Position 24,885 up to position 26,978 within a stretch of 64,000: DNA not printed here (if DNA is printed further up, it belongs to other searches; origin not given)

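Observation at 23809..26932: Colicin E3/cloacin-type 16S-rRNase bacteriocin operon with a duplicated, divergent imm-lys module and toxin 3' remnants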

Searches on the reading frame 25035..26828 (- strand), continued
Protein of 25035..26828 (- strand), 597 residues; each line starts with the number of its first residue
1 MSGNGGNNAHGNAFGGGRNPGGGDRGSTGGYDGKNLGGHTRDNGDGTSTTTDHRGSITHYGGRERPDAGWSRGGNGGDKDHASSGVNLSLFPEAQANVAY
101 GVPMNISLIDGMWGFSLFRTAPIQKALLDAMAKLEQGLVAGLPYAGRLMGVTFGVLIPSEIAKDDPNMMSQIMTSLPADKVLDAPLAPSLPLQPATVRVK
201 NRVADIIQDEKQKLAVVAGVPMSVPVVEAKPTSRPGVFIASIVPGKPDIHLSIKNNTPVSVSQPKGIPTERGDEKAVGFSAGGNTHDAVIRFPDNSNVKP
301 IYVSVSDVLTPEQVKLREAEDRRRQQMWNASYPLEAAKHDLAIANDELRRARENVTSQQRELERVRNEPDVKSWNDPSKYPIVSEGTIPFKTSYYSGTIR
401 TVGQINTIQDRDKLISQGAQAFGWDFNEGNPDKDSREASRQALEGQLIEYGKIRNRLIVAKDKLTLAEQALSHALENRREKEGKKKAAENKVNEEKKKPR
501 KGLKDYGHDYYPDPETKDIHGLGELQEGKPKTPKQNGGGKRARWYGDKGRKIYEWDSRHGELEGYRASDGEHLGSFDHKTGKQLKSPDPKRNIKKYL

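Call 14: find_homologous_proteins(query=window:25035-26828:-, max_evalue=1e-10)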
Query window:25035-26828:- (597 aa): 360 proteins with E <= 1e-10 among 8000 candidates; the best 120 are listed.
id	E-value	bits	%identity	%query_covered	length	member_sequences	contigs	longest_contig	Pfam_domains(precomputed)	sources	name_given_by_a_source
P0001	0.0e+0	1317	97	100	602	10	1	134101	PF06958.18,PF03515.20,PF09000.16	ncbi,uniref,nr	ncbi:colicin-like bacteriocin tRNase domain-containing protein (plasmid) [Edwardsiella tarda]|uniref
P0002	9.0e-205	700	57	94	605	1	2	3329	PF06958.18,PF03515.20,PF09000.16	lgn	-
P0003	4.3e-185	635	53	94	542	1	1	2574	PF06958.18,PF03515.20,PF09000.16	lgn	-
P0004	4.5e-183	628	55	86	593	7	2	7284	PF06958.18,PF03515.20,PF09000.16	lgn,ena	-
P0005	7.2e-179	614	51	95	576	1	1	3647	PF06958.18,PF03515.20,PF09000.16,PF11570.14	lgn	-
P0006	2.9e-174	599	53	60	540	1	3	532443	PF06958.18,PF03515.20,PF09000.16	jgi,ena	-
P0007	4.7e-174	598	53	95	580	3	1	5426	PF06958.18,PF03515.20,PF09000.16,PF11570.14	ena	-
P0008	8.1e-173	594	52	95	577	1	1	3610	PF06958.18,PF03515.20,PF09000.16,PF11570.14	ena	-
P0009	3.8e-145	503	50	86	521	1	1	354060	PF06958.18,PF03515.20,PF09000.16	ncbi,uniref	ncbi:colicin-like bacteriocin tRNase domain-containing protein [Erwinia sp. AnSW2-5]|uniref:colicin-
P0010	1.1e-142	495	48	95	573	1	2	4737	PF06958.18,PF03515.20,PF09000.16,PF11570.14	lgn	-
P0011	2.5e-142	494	50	86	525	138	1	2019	PF06958.18,PF03515.20,PF09000.16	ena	-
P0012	2.4e-141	490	49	84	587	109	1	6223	PF06958.18,PF03515.20,PF09000.16,PF11570.14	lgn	-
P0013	2.2e-140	487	48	86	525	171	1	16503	PF06958.18,PF03515.20,PF09000.16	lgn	-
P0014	1.1e-138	482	49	84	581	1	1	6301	PF06958.18,PF03515.20,PF09000.16,PF11570.14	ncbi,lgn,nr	ncbi:TPA: colicin [Escherichia albertii]|nr:colicin [Escherichia albertii]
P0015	2.0e-138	481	49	84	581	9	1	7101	PF06958.18,PF03515.20,PF09000.16,PF11570.14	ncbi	ncbi:TPA: colicin-like bacteriocin tRNase domain-containing protein [Escherichia coli]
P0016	7.5e-138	479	50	86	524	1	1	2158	PF06958.18,PF03515.20,PF09000.16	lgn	-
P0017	1.0e-136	475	48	84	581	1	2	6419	PF06958.18,PF03515.20,PF09000.16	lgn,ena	-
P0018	1.9e-136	474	48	84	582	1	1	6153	PF06958.18,PF03515.20,PF09000.16,PF11570.14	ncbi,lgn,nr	ncbi:colicin [Salmonella enterica subsp. enterica serovar Newport]|nr:colicin [Salmonella enterica s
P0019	1.0e-135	472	50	84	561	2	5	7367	PF06958.18,PF03515.20,PF09000.16,PF11570.14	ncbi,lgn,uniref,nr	ncbi:colicin-like bacteriocin tRNase domain-containing protein [Klebsiella grimontii]|uniref:colicin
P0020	6.5e-134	466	52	76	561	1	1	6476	PF06958.18,PF03515.20,PF09000.16,PF11570.14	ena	-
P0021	9.3e-134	465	52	76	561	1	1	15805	PF06958.18,PF03515.20,PF09000.16,PF11570.14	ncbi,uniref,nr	ncbi:colicin-like bacteriocin tRNase domain-containing protein [Escherichia coli]|uniref:colicin-lik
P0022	3.2e-133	463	52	76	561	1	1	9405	PF06958.18,PF03515.20,PF09000.16,PF11570.14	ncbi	-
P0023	3.2e-133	463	52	76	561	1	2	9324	PF06958.18,PF03515.20,PF09000.16,PF11570.14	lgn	-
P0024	4.4e-133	463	52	76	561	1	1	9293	PF06958.18,PF03515.20,PF09000.16,PF11570.14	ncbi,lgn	ncbi:colicin-like bacteriocin tRNase domain-containing protein [Klebsiella pneumoniae]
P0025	4.5e-133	463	52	76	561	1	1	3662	PF06958.18,PF03515.20,PF09000.16,PF11570.14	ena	-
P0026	4.5e-133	463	52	76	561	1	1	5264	PF06958.18,PF03515.20,PF09000.16,PF11570.14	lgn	-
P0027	4.7e-133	463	52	76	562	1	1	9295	PF06958.18,PF03515.20,PF09000.16,PF11570.14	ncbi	-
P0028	4.9e-133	463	52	76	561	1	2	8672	PF06958.18,PF03515.20,PF09000.16,PF11570.14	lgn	-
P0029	5.5e-133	463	52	76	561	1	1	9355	PF06958.18,PF03515.20,PF09000.16,PF11570.14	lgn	-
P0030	5.7e-133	463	52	76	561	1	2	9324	PF06958.18,PF03515.20,PF09000.16,PF11570.14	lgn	-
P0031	5.8e-133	463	52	76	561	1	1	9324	PF06958.18,PF03515.20,PF09000.16,PF11570.14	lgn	-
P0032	5.8e-133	463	52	76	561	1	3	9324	PF06958.18,PF03515.20,PF09000.16,PF11570.14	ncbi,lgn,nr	ncbi:cloacin [Klebsiella aerogenes]|nr:cloacin [Klebsiella aerogenes]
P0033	5.8e-133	463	51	76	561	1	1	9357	PF06958.18,PF03515.20,PF09000.16,PF11570.14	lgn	-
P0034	5.9e-133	463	52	76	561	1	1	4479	PF06958.18,PF03515.20,PF09000.16,PF11570.14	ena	-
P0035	5.9e-133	463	51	76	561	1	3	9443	PF06958.18,PF03515.20,PF09000.16,PF11570.14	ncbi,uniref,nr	ncbi:cloacin [Enterobacter kobei]|uniref:Cloacin n=5 Tax=Enterobacteriaceae TaxID=543 RepID=A0AAW3XS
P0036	6.0e-133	463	52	76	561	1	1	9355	PF06958.18,PF03515.20,PF09000.16,PF11570.14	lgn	-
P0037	6.1e-133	463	52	76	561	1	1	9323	PF06958.18,PF03515.20,PF09000.16,PF11570.14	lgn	-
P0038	6.3e-133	462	52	76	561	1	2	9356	PF06958.18,PF03515.20,PF09000.16,PF11570.14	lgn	-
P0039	6.4e-133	462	52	76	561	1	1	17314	PF06958.18,PF03515.20,PF09000.16,PF11570.14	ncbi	ncbi:colicin-like bacteriocin tRNase domain-containing protein [Klebsiella pneumoniae]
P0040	6.8e-133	462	52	76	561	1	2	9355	PF06958.18,PF03515.20,PF09000.16,PF11570.14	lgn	-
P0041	7.7e-133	462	52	76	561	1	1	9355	PF06958.18,PF03515.20,PF09000.16,PF11570.14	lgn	-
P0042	9.1e-133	462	52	76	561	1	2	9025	PF06958.18,PF03515.20,PF09000.16,PF11570.14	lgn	-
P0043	1.5e-132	461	52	76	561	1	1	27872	PF06958.18,PF03515.20,PF09000.16,PF11570.14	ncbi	-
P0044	1.5e-132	461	52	76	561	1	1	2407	PF06958.18,PF03515.20,PF09000.16,PF11570.14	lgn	-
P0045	1.5e-132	461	52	76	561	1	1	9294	PF06958.18,PF03515.20,PF09000.16,PF11570.14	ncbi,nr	ncbi:TPA: cloacin [Citrobacter koseri]|nr:cloacin [Citrobacter koseri]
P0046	2.5e-132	461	52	76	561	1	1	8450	PF06958.18,PF03515.20,PF09000.16,PF11570.14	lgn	-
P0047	2.5e-132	461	52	76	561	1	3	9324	PF06958.18,PF03515.20,PF09000.16,PF11570.14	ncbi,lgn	ncbi:colicin E3/pyocin S6 family cytotoxin [Klebsiella pneumoniae]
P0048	2.5e-132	461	52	76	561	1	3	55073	PF06958.18,PF03515.20,PF09000.16,PF11570.14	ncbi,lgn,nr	ncbi:cloacin [Escherichia coli]|nr:cloacin [Escherichia coli] EJM8715993.1 cloacin [Klebsiella pneum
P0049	2.6e-132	460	52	76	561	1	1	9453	PF06958.18,PF03515.20,PF09000.16,PF11570.14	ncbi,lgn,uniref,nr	ncbi:cloacin [Klebsiella pneumoniae]|uniref:colicin-like bacteriocin tRNase domain-containing protei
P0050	2.9e-132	460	52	76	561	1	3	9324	PF06958.18,PF03515.20,PF09000.16,PF11570.14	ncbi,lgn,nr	ncbi:colicin-like bacteriocin tRNase domain-containing protein [Klebsiella pneumoniae]|nr:cloacin [K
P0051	3.2e-132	460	52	76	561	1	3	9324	PF06958.18,PF03515.20,PF09000.16,PF11570.14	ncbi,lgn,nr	ncbi:TPA: cloacin [Klebsiella pneumoniae]|nr:cloacin [Klebsiella pneumoniae] HDT0043143.1 cloacin [K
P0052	4.5e-132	460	52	76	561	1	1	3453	PF06958.18,PF03515.20,PF09000.16,PF11570.14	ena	-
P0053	6.8e-132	459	52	76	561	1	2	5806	PF06958.18,PF03515.20,PF09000.16,PF11570.14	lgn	-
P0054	9.8e-131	455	49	84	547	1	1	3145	PF06958.18,PF03515.20,PF09000.16,PF11570.14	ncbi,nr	ncbi:colicin [Escherichia coli]|nr:colicin [Escherichia coli]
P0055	3.6e-130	453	44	100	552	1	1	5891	PF06958.18,PF03515.20,PF09000.16,PF11570.14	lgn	-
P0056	2.2e-129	451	43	53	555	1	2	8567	PF06958.18,PF03515.20,PF09000.16,PF11570.14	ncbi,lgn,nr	ncbi:colicin [Escherichia coli]|nr:colicin [Escherichia coli] EGI4004207.1 colicin [Escherichia coli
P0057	1.2e-128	448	43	53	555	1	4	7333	PF06958.18,PF03515.20,PF09000.16,PF11570.14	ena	-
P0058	1.3e-128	448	49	84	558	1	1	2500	PF06958.18,PF03515.20,PF09000.16,PF11570.14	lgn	-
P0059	4.2e-128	447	45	46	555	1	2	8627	PF06958.18,PF03515.20,PF09000.16,PF11570.14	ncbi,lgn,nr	ncbi:TPA: colicin [Escherichia coli]|nr:colicin [Escherichia coli] HAV9028991.1 colicin [Escherichia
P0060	2.0e-127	444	60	57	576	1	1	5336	PF06958.18,PF03515.20,PF21431.4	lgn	-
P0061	6.0e-127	443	51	75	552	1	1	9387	PF06958.18,PF03515.20,PF09000.16,PF11570.14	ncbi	ncbi:colicin-like bacteriocin tRNase domain-containing protein, partial [Klebsiella pneumoniae]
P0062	8.9e-127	442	47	84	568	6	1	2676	PF06958.18,PF03515.20,PF09000.16,PF11570.14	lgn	-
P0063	1.3e-126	442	48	84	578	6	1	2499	PF06958.18,PF03515.20,PF09000.16,PF11570.14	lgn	-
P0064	4.5e-126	440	48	84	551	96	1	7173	PF06958.18,PF03515.20,PF09000.16,PF11570.14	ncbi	-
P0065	7.1e-126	439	45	45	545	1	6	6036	PF06958.18,PF03515.20,PF09000.16,PF11570.14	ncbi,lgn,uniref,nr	ncbi:TPA: colicin [Escherichia coli]|uniref:colicin-like bacteriocin tRNase domain-containing protei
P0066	9.2e-126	439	45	45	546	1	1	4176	PF06958.18,PF03515.20,PF09000.16,PF11570.14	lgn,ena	-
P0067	9.9e-126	439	52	70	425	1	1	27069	PF06958.18,PF03515.20,PF09000.16,PF11570.14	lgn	-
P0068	1.8e-125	438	45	45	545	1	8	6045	PF06958.18,PF03515.20,PF09000.16,PF11570.14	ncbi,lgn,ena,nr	ncbi:TPA: colicin-like bacteriocin tRNase domain-containing protein [Escherichia coli]|nr:colicin [E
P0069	2.2e-125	438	51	70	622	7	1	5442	PF06958.18,PF03515.20,PF21431.4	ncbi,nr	ncbi:TPA: colicin [Citrobacter freundii]|nr:colicin [Citrobacter freundii]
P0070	2.3e-125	438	45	45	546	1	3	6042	PF06958.18,PF03515.20,PF09000.16,PF11570.14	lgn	-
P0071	2.4e-125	437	45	45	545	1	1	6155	PF06958.18,PF03515.20,PF09000.16,PF11570.14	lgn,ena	-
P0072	2.5e-125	437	45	45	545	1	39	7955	PF06958.18,PF03515.20,PF09000.16,PF11570.14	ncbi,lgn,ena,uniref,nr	ncbi:colicin [Escherichia coli]|uniref:colicin-like bacteriocin tRNase domain-containing protein n=1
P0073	3.0e-125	437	45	45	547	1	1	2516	PF06958.18,PF03515.20,PF09000.16,PF11570.14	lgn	-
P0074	3.2e-125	437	45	45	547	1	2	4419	PF06958.18,PF03515.20,PF09000.16,PF11570.14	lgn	-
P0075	3.3e-125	437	45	45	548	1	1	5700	PF06958.18,PF03515.20,PF09000.16,PF11570.14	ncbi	ncbi:colicin-like bacteriocin tRNase domain-containing protein [Shigella sonnei]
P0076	3.4e-125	437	45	45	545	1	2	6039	PF06958.18,PF03515.20,PF09000.16,PF11570.14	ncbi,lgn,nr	ncbi:colicin [Salmonella enterica subsp. enterica]|nr:colicin [Salmonella enterica subsp. enterica] 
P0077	4.4e-125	437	45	45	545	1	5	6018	PF06958.18,PF03515.20,PF09000.16,PF11570.14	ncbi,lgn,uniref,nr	ncbi:colicin-like bacteriocin tRNase domain-containing protein [Escherichia coli]|uniref:colicin-lik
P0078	6.2e-125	436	46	45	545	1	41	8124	PF06958.18,PF03515.20,PF09000.16,PF11570.14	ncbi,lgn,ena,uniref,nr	ncbi:TPA: colicin-like bacteriocin tRNase domain-containing protein [Escherichia coli]|uniref:colici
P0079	6.6e-125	436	50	76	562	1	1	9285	PF06958.18,PF03515.20,PF09000.16,PF11570.14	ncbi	ncbi:colicin-like bacteriocin tRNase domain-containing protein [Klebsiella pneumoniae]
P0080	7.5e-125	436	46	45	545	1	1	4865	PF06958.18,PF03515.20,PF09000.16,PF11570.14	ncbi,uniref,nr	ncbi:colicin-like bacteriocin tRNase domain-containing protein [Escherichia coli]|uniref:colicin-lik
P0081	7.7e-125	436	45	45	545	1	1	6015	PF06958.18,PF03515.20,PF09000.16,PF11570.14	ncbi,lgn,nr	ncbi:colicin [Shigella sonnei]|nr:colicin [Shigella sonnei]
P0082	7.8e-125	436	49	76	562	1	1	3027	PF06958.18,PF03515.20,PF09000.16,PF11570.14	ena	-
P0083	8.1e-125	436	45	45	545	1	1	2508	PF06958.18,PF03515.20,PF09000.16,PF11570.14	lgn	-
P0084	8.1e-125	436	45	45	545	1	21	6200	PF06958.18,PF03515.20,PF09000.16,PF11570.14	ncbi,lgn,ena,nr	ncbi:TPA: colicin [Escherichia coli]|nr:colicin-like bacteriocin tRNase domain-containing protein [E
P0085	8.2e-125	436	45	45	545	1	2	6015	PF06958.18,PF03515.20,PF09000.16,PF11570.14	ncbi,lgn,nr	ncbi:colicin [Shigella sonnei]|nr:colicin [Shigella sonnei]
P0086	8.7e-125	436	45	45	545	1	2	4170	PF06958.18,PF03515.20,PF09000.16,PF11570.14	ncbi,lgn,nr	ncbi:colicin [Shigella sonnei]|nr:colicin [Shigella sonnei] EIW6207325.1 colicin [Shigella sonnei]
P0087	1.0e-124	435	46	44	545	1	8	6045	PF06958.18,PF03515.20,PF09000.16,PF11570.14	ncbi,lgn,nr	ncbi:colicin [Escherichia coli]|nr:colicin [Shigella sonnei] ELH0054395.1 colicin [Escherichia coli]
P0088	1.1e-124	435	46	84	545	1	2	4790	PF06958.18,PF03515.20,PF09000.16,PF11570.14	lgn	-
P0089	1.1e-124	435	45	45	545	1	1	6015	PF06958.18,PF03515.20,PF09000.16,PF11570.14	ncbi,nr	ncbi:colicin [Shigella sonnei]|nr:colicin [Shigella sonnei]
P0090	1.1e-124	435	45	45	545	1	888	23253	PF06958.18,PF03515.20,PF09000.16,PF11570.14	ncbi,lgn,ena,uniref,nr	ncbi:TPA: colicin-like bacteriocin tRNase domain-containing protein [Shigella sonnei]|uniref:Colicin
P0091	1.1e-124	435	45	45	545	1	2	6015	PF06958.18,PF03515.20,PF09000.16,PF11570.14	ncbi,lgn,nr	ncbi:colicin-like bacteriocin tRNase domain-containing protein [Shigella sonnei]|nr:colicin [Shigell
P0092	1.3e-124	435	45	45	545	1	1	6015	PF06958.18,PF03515.20,PF09000.16,PF11570.14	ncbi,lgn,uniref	ncbi:colicin-like bacteriocin tRNase domain-containing protein (plasmid) [Shigella sonnei]|uniref:co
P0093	1.4e-124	435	45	45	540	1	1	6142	PF06958.18,PF03515.20,PF09000.16,PF11570.14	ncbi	ncbi:colicin-like bacteriocin tRNase domain-containing protein, partial [Shigella sonnei]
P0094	1.4e-124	435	51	74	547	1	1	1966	PF06958.18,PF03515.20,PF09000.16,PF11570.14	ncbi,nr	ncbi:TPA: cloacin, partial [Klebsiella pneumoniae]|nr:cloacin [Klebsiella pneumoniae]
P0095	1.5e-124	435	45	45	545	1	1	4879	PF06958.18,PF03515.20,PF09000.16,PF11570.14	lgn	-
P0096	1.6e-124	435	47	84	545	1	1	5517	PF06958.18,PF03515.20,PF09000.16,PF11570.14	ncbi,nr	ncbi:TPA: colicin [Escherichia coli]|nr:colicin [Escherichia coli]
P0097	2.0e-124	434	45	45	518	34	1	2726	PF06958.18,PF03515.20,PF09000.16,PF11570.14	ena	-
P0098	2.4e-124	434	45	45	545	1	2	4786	PF06958.18,PF03515.20,PF09000.16,PF11570.14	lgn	-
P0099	2.7e-124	434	45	45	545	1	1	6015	PF06958.18,PF03515.20,PF09000.16,PF11570.14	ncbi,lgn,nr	ncbi:TPA: colicin [Shigella sonnei]|nr:colicin [Shigella sonnei]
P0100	2.8e-124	434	45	45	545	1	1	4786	PF06958.18,PF03515.20,PF09000.16,PF11570.14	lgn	-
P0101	3.1e-124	434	46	84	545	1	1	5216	PF06958.18,PF03515.20,PF09000.16,PF11570.14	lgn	-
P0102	4.7e-124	433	45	45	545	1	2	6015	PF06958.18,PF03515.20,PF09000.16,PF11570.14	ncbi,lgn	ncbi:colicin-like bacteriocin tRNase domain-containing protein [Shigella sonnei]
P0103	6.1e-124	433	45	45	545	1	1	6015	PF06958.18,PF03515.20,PF09000.16,PF11570.14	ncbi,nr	ncbi:colicin [Shigella sonnei]|nr:colicin [Shigella sonnei]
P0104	7.7e-124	432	45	45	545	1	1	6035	PF06958.18,PF03515.20,PF09000.16,PF11570.14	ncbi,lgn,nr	ncbi:TPA: colicin [Escherichia coli]|nr:colicin [Escherichia coli]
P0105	7.8e-124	432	49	76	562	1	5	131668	PF06958.18,PF03515.20,PF09000.16,PF11570.14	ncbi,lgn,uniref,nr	ncbi:TPA: cloacin [Klebsiella pneumoniae]|uniref:colicin-like bacteriocin tRNase domain-containing p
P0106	1.1e-123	432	45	45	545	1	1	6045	PF06958.18,PF03515.20,PF09000.16,PF11570.14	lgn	-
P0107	1.2e-123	432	45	45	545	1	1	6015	PF06958.18,PF03515.20,PF09000.16,PF11570.14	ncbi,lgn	ncbi:colicin-like bacteriocin tRNase domain-containing protein [Shigella sonnei]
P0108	1.3e-123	432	45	45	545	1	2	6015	PF06958.18,PF03515.20,PF09000.16,PF11570.14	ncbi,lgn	ncbi:colicin [Shigella sonnei]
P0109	1.9e-123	431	45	45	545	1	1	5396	PF06958.18,PF03515.20,PF09000.16,PF11570.14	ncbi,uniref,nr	ncbi:Colicin-E3 [Shigella sonnei]|uniref:colicin-like bacteriocin tRNase domain-containing protein n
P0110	2.1e-123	431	45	45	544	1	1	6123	PF06958.18,PF03515.20,PF09000.16,PF11570.14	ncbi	ncbi:colicin-like bacteriocin tRNase domain-containing protein [Escherichia coli]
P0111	3.2e-123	430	49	76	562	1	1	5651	PF06958.18,PF03515.20,PF09000.16,PF11570.14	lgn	-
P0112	3.3e-122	427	50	73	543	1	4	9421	PF06958.18,PF03515.20,PF09000.16,PF11570.14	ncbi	ncbi:cloacin, partial [Klebsiella pneumoniae subsp. pneumoniae]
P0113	1.0e-121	426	50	70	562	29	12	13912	PF06958.18,PF03515.20,PF21431.4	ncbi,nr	ncbi:TPA: S-type pyocin domain-containing protein, partial [Salmonella enterica]|nr:colicin [Salmone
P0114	1.7e-121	425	45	45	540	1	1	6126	PF06958.18,PF03515.20,PF09000.16,PF11570.14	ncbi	ncbi:colicin-like bacteriocin tRNase domain-containing protein, partial [Shigella sonnei]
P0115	9.3e-121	422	48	84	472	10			PF06958.18,PF03515.20,PF09000.16,PF11570.14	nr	nr:colicin [Shigella boydii] EFZ6210964.1 colicin [Shigella boydii] EFZ6297481.1 colicin [Shigella b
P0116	1.4e-120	422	45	45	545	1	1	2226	PF06958.18,PF03515.20,PF09000.16,PF11570.14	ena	-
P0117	7.2e-120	419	49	76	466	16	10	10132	PF06958.18,PF03515.20,PF09000.16,PF11570.14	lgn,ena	-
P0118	3.3e-119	417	46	45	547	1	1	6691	PF06958.18,PF03515.20,PF09000.16,PF11570.14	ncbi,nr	ncbi:colicin [Escherichia coli]|nr:colicin [Escherichia coli]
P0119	1.4e-117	412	45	45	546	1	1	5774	PF06958.18,PF03515.20,PF09000.16,PF11570.14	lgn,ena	-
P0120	2.4e-115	404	47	68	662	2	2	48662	PF06958.18,PF03515.20,PF11504.14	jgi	-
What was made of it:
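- The best non-Edwardsiella full-length relative is only 57% identical (call 14).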
